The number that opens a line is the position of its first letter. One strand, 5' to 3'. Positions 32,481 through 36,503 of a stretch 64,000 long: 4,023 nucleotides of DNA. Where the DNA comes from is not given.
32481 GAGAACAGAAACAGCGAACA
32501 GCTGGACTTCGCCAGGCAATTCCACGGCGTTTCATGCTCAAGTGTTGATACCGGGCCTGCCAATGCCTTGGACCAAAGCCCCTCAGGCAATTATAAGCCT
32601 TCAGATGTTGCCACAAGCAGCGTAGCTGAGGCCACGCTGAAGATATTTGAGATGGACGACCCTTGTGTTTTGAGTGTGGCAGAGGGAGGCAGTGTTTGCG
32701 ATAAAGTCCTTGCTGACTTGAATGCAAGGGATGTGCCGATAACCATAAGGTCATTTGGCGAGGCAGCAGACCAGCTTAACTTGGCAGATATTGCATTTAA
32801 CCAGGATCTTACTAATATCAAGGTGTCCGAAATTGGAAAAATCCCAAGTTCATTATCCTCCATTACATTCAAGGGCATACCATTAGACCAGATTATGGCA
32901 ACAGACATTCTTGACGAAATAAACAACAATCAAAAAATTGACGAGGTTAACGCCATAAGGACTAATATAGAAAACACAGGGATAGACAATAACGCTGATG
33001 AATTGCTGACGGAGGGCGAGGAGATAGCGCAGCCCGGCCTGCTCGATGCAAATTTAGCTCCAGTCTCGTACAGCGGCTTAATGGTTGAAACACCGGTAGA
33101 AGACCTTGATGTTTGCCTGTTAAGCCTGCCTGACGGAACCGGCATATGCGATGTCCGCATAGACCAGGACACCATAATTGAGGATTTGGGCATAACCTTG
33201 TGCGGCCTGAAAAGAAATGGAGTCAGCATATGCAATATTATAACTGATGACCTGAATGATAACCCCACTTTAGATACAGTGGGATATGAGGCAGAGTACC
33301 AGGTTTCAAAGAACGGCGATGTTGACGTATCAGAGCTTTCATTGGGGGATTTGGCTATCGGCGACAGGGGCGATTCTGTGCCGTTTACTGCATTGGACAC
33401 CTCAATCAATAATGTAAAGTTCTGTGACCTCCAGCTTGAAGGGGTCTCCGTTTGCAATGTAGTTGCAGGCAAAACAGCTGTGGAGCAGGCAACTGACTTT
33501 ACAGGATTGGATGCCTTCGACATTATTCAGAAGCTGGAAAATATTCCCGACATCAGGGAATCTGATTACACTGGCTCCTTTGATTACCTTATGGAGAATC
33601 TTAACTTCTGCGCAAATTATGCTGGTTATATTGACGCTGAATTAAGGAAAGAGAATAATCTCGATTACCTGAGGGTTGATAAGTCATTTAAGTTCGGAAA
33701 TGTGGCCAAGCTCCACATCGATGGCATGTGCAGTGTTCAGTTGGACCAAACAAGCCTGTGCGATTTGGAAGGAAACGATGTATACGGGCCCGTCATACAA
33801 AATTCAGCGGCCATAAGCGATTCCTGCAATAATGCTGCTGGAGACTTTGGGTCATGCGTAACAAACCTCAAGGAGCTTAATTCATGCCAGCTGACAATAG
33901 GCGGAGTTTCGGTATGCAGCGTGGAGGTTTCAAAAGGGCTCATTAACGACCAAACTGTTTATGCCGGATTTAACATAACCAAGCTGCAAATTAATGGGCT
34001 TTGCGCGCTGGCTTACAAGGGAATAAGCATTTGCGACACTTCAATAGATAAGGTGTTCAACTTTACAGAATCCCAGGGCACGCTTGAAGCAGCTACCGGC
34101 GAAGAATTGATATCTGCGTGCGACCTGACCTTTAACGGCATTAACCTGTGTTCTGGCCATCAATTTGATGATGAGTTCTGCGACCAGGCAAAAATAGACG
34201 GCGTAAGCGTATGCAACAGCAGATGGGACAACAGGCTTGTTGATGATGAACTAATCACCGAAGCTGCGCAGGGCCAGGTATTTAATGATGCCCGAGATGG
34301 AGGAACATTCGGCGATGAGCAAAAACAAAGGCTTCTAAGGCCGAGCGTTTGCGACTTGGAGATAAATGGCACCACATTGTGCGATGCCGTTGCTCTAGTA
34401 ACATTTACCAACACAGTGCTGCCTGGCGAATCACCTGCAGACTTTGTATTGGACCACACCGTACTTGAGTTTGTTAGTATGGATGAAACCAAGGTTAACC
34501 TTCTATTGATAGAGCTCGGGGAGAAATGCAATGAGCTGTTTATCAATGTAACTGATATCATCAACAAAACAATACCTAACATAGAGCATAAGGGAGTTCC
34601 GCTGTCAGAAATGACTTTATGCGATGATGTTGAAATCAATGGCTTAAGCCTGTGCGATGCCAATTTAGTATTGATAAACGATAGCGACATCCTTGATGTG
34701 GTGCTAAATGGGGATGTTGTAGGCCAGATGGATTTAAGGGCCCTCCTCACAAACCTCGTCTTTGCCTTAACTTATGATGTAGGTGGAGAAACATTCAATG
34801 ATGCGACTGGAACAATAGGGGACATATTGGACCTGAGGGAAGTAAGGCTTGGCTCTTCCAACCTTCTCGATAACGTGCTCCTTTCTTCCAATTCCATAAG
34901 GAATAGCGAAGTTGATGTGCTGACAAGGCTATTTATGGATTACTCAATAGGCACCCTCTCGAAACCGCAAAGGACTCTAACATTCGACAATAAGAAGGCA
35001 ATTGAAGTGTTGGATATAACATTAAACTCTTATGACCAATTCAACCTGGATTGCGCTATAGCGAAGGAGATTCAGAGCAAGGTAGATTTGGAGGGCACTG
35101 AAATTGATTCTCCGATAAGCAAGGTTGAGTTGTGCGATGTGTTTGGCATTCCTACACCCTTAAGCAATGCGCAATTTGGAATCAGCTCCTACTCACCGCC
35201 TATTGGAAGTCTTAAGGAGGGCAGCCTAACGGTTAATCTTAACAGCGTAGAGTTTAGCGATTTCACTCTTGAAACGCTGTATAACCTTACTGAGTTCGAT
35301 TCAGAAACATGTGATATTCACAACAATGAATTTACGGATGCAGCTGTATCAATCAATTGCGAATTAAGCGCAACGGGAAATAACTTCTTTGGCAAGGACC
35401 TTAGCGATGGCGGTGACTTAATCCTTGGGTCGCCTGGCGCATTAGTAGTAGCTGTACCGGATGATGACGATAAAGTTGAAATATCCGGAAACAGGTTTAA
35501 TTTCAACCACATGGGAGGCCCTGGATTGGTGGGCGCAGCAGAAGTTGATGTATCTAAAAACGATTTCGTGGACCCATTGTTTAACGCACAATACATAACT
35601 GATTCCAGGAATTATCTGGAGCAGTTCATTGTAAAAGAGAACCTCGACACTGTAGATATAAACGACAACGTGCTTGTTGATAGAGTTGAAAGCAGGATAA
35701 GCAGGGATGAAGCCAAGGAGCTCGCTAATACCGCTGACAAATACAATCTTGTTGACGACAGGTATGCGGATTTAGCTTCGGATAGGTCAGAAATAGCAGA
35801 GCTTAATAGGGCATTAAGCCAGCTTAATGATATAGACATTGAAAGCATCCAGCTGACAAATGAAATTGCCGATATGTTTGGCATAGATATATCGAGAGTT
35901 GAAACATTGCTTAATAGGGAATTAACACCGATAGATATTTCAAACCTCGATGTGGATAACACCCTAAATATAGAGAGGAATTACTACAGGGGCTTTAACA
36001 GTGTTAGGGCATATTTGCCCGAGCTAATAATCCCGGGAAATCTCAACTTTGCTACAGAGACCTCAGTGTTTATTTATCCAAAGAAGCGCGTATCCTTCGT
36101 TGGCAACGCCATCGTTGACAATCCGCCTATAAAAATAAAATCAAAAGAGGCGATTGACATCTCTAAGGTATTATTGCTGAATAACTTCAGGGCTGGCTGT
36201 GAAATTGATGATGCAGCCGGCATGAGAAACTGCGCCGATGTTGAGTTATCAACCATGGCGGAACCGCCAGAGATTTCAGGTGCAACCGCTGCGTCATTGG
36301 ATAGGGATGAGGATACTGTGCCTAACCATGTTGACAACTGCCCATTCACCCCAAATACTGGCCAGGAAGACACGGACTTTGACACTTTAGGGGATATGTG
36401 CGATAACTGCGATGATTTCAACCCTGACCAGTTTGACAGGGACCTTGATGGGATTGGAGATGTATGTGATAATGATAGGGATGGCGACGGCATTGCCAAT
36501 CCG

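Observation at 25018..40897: Giant surface-protein locus: leader-like ORFs, a 4344-aa adhesin-like protein and an RND/MMPL exporter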

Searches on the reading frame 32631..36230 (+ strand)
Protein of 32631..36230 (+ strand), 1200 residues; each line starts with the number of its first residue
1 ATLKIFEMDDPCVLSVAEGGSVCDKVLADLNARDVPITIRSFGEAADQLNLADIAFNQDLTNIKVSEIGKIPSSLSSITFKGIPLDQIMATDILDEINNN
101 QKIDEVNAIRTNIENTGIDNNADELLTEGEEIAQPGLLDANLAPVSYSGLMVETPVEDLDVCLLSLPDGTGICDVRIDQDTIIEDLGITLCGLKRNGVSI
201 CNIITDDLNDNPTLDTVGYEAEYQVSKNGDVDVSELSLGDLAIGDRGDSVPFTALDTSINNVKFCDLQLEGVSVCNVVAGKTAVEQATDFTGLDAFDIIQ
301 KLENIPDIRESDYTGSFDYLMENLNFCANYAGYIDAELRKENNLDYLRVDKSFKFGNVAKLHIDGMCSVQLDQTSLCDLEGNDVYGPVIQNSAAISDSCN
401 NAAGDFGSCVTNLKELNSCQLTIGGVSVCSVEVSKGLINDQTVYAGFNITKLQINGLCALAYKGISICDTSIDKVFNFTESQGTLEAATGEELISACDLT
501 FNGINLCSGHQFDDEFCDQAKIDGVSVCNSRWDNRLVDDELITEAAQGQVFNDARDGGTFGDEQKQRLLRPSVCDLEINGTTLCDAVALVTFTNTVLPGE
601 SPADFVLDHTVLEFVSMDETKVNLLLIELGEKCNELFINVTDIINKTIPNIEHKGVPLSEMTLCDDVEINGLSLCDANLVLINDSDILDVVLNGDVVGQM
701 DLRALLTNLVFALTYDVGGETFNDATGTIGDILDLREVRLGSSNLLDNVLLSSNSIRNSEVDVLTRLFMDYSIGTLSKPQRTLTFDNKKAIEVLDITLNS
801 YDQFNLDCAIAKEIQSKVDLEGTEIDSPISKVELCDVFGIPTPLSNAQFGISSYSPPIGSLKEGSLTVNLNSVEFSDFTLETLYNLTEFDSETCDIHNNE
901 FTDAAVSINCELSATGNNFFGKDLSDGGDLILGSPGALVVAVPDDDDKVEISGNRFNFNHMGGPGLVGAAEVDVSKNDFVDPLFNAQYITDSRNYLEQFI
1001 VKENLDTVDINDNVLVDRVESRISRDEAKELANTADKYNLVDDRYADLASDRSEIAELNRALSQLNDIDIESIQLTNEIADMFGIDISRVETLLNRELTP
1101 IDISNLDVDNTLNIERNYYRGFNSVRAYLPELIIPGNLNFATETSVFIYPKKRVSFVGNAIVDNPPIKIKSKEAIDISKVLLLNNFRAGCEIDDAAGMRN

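Call 35: search_protein_representatives(protein=window:32631-36230:+)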
Query: 1200 residues. Proteins with E-value up to 0.001 (for the whole library): 0; up to 1e-10: 0; up to 1e-30: 0. The best 0 are listed.

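Call 52: search_solved_structures(query=window:32631-36230:+, max_evalue=1)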
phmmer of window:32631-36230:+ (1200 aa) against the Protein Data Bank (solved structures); distinct sequences matched with E-value up to 1: 0.

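Call 74: predict_structure(protein=window:32631-36230:+)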
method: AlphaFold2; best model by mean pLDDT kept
length: 1200 residues; sequences in the alignment: 1
mean_pLDDT: 29.9   pTM: 0.23
mean pLDDT of the five models: 29.9, 24.3, 21.1, 20.7, 20.7
residues with pLDDT >= 90: 0; 70-90: 0; 50-70: 3; < 50: 1197
segments of 3 or more residues with pLDDT < 50: 1-26, 29-1029, 1031-1200
pLDDT, mean of each block of 10 residues (from residue 1): 34 42 47 47 39 38 39 41 43 37 31 32 29 26 24 26 26 25 26 26 26 26 25 23 23 27 25 25 23 27 35 27 25 24 26 24 23 23 25 25 28 28 29 30 29 28 27 37 35 32 29 32 25 29 30 31 29 31 30 29 31 33 36 34 32 30 30 29 30 35 36 32 31 28 31 32 31 24 24 23 27 28 33 26 26 25 28 33 32 37 32 27 29 30 32 28 27 31 28 29 28 34 40 43 34 33 30 34 36 31 28 26 27 25 24 24 28 24 26 26
secondary structure, 60 per line:
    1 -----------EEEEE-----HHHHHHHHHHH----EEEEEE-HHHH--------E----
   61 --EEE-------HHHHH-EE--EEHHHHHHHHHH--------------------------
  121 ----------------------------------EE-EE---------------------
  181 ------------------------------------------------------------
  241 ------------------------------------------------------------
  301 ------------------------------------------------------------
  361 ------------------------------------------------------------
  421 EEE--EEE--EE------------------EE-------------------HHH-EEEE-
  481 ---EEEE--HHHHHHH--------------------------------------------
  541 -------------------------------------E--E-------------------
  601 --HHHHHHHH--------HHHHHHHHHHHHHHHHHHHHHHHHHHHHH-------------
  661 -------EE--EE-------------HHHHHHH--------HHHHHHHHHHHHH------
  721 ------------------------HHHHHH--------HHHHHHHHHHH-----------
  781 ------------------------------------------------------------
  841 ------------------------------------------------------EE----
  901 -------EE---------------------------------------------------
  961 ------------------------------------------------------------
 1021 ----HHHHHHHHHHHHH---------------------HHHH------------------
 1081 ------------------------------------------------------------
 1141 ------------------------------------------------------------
elements in order (helices of 4 or more, strands of 3 or more residues): E12-16 H22-32 E37-42 H44-47 E63-65 H73-77 H85-94 E421-423 E426-428 E476-479 E484-487 H490-496 H603-610 H619-647 H687-693 H702-714 H745-750 H759-769 H1025-1037 H1059-1062

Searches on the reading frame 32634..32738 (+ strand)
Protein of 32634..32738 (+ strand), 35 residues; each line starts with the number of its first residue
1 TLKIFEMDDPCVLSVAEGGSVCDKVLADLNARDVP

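Call 96: search_solved_structures(query=A4, max_evalue=10, show_alignments=2)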
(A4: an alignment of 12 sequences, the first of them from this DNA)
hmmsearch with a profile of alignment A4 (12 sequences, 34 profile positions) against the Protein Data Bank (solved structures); distinct sequences matched with E-value up to 10: 1.
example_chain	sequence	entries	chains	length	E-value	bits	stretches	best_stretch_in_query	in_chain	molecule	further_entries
1dj3_A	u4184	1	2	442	0.35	13.6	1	13-32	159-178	ADENYLOSUCCINATE SYNTHETASE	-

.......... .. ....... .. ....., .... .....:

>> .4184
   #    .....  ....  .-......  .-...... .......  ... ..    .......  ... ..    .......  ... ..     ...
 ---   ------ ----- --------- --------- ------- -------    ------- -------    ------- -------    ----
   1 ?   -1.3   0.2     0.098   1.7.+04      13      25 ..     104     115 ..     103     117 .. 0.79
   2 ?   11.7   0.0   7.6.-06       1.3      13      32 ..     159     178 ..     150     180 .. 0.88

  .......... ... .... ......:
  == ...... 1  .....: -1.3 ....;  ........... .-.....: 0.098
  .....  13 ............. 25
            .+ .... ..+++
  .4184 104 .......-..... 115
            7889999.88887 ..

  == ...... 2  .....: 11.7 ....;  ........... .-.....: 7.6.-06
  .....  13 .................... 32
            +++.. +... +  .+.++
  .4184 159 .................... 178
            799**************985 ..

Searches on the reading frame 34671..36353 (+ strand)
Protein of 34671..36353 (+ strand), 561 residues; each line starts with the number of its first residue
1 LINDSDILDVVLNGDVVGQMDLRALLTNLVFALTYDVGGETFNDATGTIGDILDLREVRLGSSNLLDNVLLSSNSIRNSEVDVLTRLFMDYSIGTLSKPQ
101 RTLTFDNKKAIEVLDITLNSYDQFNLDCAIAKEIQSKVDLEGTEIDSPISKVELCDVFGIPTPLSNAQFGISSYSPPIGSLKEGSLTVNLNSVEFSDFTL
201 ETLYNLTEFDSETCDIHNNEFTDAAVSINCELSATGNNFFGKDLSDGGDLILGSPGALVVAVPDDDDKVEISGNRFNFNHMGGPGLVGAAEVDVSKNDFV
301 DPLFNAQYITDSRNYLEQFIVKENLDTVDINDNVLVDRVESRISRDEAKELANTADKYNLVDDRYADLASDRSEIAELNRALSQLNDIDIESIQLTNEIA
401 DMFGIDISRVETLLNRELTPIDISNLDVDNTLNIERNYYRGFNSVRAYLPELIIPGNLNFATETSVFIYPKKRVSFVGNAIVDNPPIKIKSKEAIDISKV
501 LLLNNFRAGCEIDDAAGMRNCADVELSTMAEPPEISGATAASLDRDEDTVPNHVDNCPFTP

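Call 18: search_protein_families(library=pfam, proteins=[window:34671-36353:+], max_evalue=1)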
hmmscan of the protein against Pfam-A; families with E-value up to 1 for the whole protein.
window:34671-36353:+ (561 aa): 2 families
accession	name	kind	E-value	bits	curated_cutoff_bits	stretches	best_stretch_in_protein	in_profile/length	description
PF02412.23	TSP_3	-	0.00019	21.5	25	1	544-561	15-32/36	Thrombospondin type 3 repeat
PF13229.12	Beta_helix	-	0.28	11.2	25.9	0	213-314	10-103/158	Right handed beta helix region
